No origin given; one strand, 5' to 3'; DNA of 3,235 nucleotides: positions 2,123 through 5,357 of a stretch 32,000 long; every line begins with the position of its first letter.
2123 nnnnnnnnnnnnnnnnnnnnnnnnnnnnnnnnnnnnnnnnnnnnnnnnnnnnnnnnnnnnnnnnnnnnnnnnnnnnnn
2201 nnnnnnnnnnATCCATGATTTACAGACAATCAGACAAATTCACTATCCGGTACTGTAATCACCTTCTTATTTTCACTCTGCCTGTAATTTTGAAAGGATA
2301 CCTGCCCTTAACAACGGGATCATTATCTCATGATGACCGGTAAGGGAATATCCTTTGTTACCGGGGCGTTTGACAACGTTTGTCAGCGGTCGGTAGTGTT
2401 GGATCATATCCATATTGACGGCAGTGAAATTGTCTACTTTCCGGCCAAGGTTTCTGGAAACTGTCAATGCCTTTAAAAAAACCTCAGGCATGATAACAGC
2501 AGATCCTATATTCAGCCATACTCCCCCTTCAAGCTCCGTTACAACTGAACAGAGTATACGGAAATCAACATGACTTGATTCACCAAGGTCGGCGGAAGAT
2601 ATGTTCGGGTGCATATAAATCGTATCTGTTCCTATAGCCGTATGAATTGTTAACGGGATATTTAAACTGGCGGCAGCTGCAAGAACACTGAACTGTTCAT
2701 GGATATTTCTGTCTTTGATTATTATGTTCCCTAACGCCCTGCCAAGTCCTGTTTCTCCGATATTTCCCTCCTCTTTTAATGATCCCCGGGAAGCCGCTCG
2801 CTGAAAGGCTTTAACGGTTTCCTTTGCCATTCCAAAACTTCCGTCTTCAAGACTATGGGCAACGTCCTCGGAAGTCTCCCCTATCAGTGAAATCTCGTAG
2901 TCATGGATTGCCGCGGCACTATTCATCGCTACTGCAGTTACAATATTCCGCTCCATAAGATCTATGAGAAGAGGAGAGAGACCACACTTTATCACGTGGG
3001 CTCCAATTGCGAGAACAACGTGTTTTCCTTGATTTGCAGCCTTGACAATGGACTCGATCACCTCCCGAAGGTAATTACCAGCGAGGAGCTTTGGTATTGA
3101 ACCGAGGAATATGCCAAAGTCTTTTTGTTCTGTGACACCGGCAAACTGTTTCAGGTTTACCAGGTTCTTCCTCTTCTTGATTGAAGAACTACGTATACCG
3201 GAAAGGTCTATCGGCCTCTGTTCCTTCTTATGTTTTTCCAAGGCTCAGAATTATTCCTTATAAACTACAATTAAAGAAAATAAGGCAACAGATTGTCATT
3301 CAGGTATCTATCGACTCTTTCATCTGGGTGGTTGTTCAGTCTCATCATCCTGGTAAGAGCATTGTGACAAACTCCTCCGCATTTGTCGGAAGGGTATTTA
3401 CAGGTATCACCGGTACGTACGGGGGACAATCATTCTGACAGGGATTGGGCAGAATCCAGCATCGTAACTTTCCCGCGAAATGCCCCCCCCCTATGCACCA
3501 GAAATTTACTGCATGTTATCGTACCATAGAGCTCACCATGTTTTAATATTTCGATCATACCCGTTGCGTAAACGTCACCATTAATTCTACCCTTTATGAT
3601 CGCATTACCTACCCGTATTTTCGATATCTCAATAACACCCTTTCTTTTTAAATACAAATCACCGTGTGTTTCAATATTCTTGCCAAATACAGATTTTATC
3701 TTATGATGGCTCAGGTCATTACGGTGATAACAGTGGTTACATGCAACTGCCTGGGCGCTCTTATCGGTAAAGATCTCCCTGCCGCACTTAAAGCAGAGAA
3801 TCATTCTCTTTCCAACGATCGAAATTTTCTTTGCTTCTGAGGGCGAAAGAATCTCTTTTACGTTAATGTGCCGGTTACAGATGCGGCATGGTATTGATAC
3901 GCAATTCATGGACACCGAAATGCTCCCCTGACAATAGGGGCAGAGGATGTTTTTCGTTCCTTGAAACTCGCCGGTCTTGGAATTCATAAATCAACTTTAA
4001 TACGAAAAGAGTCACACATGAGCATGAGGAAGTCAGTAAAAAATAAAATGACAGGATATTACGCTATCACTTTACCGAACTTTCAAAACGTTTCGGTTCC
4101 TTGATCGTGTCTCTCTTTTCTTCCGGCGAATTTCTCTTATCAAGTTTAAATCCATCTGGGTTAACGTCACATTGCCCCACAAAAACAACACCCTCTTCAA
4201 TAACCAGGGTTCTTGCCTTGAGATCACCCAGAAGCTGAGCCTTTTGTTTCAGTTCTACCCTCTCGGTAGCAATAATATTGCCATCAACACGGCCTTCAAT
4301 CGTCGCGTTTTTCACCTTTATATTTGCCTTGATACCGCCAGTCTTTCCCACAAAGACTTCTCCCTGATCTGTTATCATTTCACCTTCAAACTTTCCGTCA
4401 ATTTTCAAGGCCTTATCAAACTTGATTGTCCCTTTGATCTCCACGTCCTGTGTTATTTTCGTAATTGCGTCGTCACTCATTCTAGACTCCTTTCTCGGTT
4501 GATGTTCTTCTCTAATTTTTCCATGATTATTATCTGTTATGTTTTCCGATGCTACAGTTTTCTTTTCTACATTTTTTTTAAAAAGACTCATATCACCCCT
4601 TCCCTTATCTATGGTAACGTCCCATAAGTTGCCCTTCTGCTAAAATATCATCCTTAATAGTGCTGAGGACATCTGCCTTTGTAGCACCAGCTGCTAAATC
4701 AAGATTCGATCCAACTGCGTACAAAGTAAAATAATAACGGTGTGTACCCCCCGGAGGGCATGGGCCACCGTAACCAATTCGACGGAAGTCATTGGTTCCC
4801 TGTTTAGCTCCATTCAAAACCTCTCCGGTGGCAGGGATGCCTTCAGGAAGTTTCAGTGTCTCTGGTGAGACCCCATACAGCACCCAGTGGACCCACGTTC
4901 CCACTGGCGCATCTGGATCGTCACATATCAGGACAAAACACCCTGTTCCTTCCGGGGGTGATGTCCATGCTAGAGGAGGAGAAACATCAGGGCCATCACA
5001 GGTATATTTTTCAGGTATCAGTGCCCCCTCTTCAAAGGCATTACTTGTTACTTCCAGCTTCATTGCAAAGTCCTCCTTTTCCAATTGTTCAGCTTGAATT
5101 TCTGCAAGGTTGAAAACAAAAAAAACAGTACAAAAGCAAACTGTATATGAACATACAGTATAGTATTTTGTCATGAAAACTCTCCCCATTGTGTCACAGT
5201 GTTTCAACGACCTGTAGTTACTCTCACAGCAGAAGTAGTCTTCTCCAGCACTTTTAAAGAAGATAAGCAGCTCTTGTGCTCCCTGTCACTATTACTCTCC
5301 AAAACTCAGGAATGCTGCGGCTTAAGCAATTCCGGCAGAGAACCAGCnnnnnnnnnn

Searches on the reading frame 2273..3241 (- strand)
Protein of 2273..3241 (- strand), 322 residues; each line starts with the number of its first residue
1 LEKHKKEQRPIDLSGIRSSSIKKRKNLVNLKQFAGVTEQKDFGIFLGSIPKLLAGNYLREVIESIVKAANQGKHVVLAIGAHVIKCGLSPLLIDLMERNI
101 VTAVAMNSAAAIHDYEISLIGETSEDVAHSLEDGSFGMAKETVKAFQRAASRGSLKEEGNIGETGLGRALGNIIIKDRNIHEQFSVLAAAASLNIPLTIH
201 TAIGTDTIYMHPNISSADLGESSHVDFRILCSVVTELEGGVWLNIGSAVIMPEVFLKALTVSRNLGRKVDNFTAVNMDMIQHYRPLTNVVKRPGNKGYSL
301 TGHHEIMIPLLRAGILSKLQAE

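Call 3: search_protein_families(library=pfam, proteins=[window:2273-3241:-])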
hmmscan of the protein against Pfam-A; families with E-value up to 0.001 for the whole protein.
window:2273-3241:- (322 aa): 1 family
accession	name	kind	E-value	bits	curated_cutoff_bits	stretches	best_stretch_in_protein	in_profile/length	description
PF21570.3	ArgZ-like_C_2nd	-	9.9e-05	22.5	27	1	61-157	3-98/213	Arginine dihydrolase ArgZ-like, C-terminal, Rossmann fold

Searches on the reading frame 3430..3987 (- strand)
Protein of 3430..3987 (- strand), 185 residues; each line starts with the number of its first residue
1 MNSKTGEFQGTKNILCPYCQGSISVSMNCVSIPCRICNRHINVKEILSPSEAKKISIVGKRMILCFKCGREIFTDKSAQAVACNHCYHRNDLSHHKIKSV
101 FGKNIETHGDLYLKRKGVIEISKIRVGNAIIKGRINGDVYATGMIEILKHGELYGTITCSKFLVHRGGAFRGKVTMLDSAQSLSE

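Call 3: search_protein_families(library=pfam, proteins=[window:3430-3987:-])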
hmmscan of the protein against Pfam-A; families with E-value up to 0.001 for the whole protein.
window:3430-3987:- (185 aa): 1 family
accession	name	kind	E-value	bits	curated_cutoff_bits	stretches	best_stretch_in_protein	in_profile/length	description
PF04519.19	Bactofilin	-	2.5e-13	50.5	27.9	1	97-174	21-97/98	Polymer-forming cytoskeletal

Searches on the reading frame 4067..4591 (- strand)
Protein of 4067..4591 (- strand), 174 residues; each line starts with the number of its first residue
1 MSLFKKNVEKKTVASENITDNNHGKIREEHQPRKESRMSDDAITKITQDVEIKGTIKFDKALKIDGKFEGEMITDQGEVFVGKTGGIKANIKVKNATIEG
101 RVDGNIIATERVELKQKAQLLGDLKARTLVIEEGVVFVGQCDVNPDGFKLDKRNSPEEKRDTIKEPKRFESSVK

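Call 3: search_protein_families(library=pfam, proteins=[window:4067-4591:-])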
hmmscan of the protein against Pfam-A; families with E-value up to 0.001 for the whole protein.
window:4067-4591:- (174 aa): 1 family
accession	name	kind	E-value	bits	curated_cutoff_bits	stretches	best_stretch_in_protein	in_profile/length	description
PF04519.19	Bactofilin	-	2.9e-26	92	27.9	1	45-141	2-97/98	Polymer-forming cytoskeletal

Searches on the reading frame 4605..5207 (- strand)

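Call 3: search_protein_families(library=pfam, proteins=[window:4605-5207:-])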
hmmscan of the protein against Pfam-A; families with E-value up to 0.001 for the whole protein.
window:4605-5207:- (200 aa): 1 family
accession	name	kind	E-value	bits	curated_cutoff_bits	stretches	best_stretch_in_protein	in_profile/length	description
PF01161.25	PBP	-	2e-41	141.9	24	1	64-198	2-135/135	Phosphatidylethanolamine-binding protein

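Call 4: search_protein_families(library=ncbifam, proteins=[window:4605-5207:-])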
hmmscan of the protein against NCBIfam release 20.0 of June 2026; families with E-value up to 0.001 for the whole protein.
window:4605-5207:- (200 aa): 3 families
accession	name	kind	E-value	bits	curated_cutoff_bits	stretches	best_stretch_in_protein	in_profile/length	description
TIGR00481.1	TIGR00481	subfamily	8.1e-38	129.4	57.75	1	68-196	8-140/142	YbhB/YbcL family Raf kinase inhibitor-like protein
NF007609.0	PRK10257.1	equivalog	4.7e-25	88.1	226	1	52-194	2-153/158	kinase inhibitor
NF007330.0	PRK09818.1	equivalog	2e-21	76.8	277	1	50-194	21-176/183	kinase inhibitor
